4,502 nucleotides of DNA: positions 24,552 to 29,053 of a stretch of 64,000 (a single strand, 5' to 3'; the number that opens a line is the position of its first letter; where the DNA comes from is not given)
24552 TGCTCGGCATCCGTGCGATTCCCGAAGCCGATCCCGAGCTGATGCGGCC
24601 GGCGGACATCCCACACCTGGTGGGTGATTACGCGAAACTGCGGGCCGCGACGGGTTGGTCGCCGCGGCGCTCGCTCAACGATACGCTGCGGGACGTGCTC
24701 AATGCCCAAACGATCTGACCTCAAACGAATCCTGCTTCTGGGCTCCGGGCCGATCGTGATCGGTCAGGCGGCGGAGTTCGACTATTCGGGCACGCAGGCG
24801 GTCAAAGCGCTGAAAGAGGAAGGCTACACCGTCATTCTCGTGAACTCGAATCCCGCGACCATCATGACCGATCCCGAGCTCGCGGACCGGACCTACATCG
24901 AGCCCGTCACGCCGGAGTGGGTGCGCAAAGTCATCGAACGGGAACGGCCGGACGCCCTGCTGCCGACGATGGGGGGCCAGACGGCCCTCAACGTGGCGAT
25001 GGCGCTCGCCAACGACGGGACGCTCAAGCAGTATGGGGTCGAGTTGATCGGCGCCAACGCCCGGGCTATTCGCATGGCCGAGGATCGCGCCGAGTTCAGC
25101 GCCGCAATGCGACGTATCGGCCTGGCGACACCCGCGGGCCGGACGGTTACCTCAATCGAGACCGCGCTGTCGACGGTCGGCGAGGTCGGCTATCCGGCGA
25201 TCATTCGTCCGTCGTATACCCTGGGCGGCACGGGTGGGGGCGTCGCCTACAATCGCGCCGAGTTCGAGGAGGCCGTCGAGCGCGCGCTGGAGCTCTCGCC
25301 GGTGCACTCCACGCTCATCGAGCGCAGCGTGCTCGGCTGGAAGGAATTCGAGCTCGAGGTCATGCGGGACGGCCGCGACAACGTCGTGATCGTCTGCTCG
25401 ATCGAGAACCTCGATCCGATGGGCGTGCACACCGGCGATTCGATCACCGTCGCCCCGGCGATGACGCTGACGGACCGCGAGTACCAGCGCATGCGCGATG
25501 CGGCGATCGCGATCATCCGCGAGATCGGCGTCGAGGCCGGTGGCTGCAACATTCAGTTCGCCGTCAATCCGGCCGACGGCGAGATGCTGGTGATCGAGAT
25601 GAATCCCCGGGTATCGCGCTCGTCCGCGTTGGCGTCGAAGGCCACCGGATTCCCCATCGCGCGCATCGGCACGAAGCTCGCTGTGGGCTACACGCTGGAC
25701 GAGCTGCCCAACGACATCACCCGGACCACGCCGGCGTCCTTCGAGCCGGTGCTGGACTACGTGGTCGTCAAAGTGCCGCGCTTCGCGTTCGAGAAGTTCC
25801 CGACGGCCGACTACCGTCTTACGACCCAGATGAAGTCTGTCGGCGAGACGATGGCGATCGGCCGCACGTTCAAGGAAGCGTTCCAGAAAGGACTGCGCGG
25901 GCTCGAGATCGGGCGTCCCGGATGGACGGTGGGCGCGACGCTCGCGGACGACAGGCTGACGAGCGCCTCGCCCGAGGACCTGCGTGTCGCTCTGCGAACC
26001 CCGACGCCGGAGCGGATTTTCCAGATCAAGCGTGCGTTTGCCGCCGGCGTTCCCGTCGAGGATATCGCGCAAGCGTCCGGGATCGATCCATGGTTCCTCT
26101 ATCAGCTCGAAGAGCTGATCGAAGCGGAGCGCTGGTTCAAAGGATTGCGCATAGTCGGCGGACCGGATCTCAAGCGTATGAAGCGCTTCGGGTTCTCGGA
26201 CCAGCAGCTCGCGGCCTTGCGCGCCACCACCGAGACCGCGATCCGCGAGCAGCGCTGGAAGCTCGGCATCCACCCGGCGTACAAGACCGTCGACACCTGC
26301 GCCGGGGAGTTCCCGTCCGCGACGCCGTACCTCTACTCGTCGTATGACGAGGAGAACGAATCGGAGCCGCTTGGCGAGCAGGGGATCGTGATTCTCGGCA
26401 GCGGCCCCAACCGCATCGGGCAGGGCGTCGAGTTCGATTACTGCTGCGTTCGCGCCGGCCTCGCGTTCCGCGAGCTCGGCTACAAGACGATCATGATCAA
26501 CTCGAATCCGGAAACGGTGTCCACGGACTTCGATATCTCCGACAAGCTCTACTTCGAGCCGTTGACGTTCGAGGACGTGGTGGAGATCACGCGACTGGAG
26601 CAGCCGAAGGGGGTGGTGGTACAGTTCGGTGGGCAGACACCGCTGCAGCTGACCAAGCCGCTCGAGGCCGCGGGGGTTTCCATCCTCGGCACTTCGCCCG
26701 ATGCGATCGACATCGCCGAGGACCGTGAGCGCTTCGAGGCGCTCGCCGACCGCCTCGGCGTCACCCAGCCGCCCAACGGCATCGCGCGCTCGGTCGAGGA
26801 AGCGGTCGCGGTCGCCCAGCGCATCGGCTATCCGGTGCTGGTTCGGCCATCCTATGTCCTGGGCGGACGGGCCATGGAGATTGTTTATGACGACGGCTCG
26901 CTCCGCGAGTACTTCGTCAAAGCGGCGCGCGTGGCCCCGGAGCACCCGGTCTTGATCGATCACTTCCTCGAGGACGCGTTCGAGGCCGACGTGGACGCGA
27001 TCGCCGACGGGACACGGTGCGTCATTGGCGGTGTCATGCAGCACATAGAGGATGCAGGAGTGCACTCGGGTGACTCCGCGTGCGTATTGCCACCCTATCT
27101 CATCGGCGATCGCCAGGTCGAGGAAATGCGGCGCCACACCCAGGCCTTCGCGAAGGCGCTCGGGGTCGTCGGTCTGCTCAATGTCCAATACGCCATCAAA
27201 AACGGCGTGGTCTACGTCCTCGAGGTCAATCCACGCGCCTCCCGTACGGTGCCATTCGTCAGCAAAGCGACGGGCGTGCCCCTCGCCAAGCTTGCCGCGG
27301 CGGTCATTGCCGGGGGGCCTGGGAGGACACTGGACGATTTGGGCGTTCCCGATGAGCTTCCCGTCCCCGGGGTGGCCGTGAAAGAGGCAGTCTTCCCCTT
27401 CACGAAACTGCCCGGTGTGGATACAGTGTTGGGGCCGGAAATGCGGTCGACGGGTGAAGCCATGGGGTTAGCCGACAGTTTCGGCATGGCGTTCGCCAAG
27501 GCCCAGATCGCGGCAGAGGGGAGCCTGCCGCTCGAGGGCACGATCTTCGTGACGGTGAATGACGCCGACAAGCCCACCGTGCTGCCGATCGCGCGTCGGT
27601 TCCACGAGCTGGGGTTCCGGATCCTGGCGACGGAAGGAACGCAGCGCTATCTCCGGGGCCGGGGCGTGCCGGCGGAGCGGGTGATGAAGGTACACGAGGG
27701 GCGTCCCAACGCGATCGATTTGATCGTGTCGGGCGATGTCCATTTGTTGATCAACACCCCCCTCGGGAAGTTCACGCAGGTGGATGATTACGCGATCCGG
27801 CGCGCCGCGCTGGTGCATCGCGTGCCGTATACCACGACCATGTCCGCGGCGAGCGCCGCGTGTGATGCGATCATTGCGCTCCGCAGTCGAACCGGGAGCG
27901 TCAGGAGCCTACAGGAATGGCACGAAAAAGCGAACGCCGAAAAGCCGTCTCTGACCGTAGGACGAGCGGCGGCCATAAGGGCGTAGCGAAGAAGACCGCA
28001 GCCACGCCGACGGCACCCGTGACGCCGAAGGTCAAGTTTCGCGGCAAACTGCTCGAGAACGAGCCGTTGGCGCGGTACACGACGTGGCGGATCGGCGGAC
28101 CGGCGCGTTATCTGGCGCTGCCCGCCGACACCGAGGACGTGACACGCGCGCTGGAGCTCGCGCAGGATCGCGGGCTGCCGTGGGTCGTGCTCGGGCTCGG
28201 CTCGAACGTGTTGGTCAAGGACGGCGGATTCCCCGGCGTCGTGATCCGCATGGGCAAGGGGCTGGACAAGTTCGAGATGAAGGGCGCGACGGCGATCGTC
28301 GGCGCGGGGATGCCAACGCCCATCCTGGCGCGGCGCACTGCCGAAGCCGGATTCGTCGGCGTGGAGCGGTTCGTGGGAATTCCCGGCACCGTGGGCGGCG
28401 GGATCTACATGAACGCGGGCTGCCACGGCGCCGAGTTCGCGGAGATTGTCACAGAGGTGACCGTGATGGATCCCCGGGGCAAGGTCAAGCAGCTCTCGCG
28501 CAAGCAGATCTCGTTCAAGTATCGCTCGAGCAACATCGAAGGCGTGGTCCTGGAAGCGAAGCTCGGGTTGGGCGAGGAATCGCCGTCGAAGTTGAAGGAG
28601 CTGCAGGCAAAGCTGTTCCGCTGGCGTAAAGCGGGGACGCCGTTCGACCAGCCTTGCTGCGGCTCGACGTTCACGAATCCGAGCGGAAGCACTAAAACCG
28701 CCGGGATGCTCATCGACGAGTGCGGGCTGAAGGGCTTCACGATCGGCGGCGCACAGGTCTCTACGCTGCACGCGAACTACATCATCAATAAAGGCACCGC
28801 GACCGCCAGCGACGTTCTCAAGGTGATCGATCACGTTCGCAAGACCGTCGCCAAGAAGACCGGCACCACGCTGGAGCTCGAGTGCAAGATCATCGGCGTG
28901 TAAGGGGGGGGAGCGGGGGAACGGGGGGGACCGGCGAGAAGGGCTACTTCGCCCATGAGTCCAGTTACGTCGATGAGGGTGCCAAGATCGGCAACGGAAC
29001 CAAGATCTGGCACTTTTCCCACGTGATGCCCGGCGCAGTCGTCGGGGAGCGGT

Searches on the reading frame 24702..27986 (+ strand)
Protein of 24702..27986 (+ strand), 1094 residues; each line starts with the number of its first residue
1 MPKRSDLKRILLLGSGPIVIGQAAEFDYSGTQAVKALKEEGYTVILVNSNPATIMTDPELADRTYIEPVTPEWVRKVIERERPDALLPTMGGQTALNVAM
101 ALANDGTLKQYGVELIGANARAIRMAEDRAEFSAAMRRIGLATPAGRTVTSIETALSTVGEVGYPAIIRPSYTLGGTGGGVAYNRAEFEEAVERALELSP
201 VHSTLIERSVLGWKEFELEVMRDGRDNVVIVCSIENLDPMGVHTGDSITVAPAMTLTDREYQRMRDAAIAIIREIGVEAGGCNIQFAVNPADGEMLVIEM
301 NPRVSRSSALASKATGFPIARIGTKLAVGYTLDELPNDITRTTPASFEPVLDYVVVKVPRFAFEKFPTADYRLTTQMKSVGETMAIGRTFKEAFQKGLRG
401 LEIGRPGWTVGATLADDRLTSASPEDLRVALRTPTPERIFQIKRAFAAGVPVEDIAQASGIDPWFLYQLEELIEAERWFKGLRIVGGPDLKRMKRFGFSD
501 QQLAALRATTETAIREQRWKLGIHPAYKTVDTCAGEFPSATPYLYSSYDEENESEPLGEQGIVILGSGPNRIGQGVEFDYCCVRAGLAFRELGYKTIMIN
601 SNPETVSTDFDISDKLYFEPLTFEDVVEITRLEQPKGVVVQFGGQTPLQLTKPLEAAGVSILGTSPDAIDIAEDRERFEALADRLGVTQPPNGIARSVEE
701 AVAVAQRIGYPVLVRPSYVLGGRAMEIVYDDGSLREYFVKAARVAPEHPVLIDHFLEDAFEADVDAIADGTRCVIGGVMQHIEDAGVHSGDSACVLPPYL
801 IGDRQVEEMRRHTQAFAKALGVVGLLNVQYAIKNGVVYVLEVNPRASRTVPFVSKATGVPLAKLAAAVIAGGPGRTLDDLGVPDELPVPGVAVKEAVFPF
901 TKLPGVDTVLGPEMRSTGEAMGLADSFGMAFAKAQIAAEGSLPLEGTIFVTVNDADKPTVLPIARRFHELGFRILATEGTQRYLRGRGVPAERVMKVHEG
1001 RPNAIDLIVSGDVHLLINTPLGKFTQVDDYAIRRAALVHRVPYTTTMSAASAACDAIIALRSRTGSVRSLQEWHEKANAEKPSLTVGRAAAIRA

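Call 51: search_protein_families(library=pfam, proteins=[window:24702-27986:+], max_evalue=0.00001)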
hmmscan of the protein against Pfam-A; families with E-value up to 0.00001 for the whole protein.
window:24702-27986:+ (1094 aa): 8 families
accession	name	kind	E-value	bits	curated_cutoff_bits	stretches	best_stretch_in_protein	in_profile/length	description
PF02786.22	CPSase_L_D2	-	1.5e-107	358.4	19.8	2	128-334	1-210/211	Carbamoyl-phosphate synthase L chain, ATP binding domain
PF25596.1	CPSase_L_D1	-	4.6e-97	320.4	27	2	7-124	2-117/118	Carbamoyl phosphate synthase preATP-grasp domain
PF02787.25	CPSase_L_D3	-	1.4e-22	79.9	26.6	1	430-506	2-79/80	Carbamoyl-phosphate synthetase large chain, oligomerisation domain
PF02142.27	MGS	-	1.2e-21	77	24.1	1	960-1045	2-94/94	MGS-like domain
PF07478.18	Dala_Dala_lig_C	-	1.2e-10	41.7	24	1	153-302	26-174/204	D-ala D-ala ligase C-terminus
PF02222.28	ATP-grasp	-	4.5e-10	39.9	27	0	682-846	3-163/179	ATP-grasp domain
PF15632.11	ATPgrasp_Ter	-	6.9e-08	32.8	29.1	0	807-871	47-110/131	ATP-grasp in the biosynthetic pathway with Ter operon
PF02655.19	ATP-grasp_3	-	1.7e-07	31.9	23.2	0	709-846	31-157/160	ATP-grasp domain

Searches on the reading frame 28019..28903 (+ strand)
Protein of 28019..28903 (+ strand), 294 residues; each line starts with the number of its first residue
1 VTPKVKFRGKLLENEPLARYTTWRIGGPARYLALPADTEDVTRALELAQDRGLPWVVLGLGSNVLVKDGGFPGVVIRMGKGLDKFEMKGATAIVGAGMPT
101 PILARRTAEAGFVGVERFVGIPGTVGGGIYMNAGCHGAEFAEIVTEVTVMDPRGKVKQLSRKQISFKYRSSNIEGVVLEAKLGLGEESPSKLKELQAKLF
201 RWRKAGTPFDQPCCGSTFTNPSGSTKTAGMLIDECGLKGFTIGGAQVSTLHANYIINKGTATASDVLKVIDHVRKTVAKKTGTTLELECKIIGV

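Call 51: search_protein_families(library=pfam, proteins=[window:28019-28903:+], max_evalue=0.00001)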
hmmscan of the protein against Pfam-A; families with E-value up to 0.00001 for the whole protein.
window:28019-28903:+ (294 aa): 2 families
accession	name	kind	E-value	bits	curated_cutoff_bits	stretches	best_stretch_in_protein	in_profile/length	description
PF02873.21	MurB_C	-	4.4e-32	110.6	27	1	197-292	7-99/99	UDP-N-acetylenolpyruvoylglucosamine reductase, C-terminal domain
PF01565.28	FAD_binding_4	-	6.6e-24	84.6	26.4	1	31-159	3-138/139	FAD binding domain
